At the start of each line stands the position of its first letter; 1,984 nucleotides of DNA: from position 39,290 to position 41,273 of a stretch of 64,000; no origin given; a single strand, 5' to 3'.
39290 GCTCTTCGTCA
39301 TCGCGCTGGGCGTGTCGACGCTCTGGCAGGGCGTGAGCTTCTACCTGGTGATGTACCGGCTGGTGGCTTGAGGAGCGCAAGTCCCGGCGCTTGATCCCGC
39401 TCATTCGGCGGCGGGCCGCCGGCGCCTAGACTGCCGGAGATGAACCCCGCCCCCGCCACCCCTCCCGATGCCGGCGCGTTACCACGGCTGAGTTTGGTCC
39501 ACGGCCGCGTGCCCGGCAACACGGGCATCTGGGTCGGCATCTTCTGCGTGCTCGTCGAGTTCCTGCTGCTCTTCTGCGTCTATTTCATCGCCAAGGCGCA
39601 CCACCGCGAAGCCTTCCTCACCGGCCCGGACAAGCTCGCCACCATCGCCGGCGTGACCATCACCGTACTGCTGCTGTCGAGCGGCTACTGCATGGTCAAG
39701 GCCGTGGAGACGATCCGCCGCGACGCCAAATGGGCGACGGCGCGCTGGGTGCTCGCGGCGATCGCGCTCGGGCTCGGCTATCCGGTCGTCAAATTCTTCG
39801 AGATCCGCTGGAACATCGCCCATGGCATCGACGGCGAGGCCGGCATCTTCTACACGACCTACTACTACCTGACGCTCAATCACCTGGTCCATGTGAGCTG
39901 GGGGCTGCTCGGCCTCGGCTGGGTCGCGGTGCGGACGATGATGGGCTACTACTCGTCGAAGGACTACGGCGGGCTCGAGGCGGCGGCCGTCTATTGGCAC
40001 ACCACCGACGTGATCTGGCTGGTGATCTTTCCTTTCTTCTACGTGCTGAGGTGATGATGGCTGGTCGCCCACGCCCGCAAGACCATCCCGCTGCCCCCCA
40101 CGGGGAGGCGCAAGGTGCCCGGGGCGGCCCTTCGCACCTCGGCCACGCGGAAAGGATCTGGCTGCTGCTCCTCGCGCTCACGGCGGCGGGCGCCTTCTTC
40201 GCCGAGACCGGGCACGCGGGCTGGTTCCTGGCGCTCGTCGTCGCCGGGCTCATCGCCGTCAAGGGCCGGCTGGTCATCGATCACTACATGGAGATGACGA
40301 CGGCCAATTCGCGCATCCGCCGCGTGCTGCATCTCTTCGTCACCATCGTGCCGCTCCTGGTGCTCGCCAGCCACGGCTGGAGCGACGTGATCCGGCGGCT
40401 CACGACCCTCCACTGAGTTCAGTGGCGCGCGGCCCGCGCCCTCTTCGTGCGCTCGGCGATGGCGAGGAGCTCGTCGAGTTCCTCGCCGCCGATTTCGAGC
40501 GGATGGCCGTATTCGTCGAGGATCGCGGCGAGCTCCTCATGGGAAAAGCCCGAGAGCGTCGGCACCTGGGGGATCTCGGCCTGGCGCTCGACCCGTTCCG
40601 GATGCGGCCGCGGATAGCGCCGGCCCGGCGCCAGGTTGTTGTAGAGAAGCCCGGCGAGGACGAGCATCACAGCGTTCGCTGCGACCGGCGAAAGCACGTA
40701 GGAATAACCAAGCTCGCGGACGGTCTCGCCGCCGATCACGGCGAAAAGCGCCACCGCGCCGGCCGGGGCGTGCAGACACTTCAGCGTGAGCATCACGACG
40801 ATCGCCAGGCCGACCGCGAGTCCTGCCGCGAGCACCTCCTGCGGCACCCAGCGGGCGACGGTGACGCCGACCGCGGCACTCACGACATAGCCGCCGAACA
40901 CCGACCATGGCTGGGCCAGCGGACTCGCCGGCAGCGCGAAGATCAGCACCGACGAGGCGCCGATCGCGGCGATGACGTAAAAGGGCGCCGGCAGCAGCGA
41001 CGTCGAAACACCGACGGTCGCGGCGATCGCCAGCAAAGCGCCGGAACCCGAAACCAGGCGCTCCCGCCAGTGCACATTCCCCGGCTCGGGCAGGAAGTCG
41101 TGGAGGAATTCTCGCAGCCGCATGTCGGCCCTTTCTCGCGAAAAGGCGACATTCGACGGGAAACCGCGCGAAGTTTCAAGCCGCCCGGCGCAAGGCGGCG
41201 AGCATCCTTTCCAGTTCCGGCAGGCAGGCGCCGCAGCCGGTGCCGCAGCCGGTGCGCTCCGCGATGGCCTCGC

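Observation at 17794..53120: Shared palindrome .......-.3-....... upstream of five metal-related transcription units, a candidate regulon for an unidentified regulator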

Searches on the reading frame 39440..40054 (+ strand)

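Call 17: search_protein_families(library=pfam, proteins=[window:39440-40054:+], max_evalue=0.01)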
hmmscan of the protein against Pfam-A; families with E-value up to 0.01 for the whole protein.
window:39440-40054:+ (204 aa): 2 families
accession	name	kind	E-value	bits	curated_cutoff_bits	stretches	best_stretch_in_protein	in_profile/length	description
PF00510.24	COX3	-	4.4e-08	33.7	23.8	1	65-202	117-255/258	Cytochrome c oxidase subunit III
PF19862.4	DUF6336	-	0.00082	20.1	25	1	33-101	16-81/128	Family of unknown function (DUF6336)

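Call 76: search_protein_families(library=ncbifam, proteins=[window:39440-40054:+], max_evalue=0.001)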
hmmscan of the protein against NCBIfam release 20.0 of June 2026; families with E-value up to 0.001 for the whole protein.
window:39440-40054:+ (204 aa): 4 families
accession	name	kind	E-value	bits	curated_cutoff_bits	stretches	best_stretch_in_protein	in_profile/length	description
NF050119.1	aa3_CtaE_Actin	exception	6.4e-18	65.7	190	1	38-204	23-190/190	aa3-type cytochrome oxidase subunit III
TIGR02842.1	CyoC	equivalog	1.1e-15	58.4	223.75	1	29-203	4-177/180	cytochrome o ubiquinol oxidase subunit III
TIGR02897.1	QoxC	equivalog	1.7e-13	51.2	239.9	1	28-202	12-186/190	cytochrome aa3 quinol oxidase subunit III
NF007944.0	PRK10663.1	equivalog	2.7e-10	40.4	340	1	29-203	28-201/204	cytochrome o ubiquinol oxidase subunit III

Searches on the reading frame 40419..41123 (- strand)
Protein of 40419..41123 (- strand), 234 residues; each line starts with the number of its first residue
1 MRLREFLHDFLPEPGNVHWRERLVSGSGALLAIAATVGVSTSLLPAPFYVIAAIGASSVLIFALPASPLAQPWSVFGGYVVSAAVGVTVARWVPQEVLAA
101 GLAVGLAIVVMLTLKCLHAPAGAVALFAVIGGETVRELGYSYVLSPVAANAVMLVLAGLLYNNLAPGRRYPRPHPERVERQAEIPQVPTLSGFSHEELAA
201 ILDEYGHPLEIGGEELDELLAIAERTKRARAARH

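Call 17: search_protein_families(library=pfam, proteins=[window:40419-41123:-], max_evalue=0.01)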
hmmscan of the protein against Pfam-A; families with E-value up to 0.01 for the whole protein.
window:40419-41123:- (234 aa): 1 family
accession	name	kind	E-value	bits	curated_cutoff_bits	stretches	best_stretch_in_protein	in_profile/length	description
PF04982.19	TM_HPP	-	7.9e-48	162.4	27.2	1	16-171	3-157/157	HPP, transmembrane region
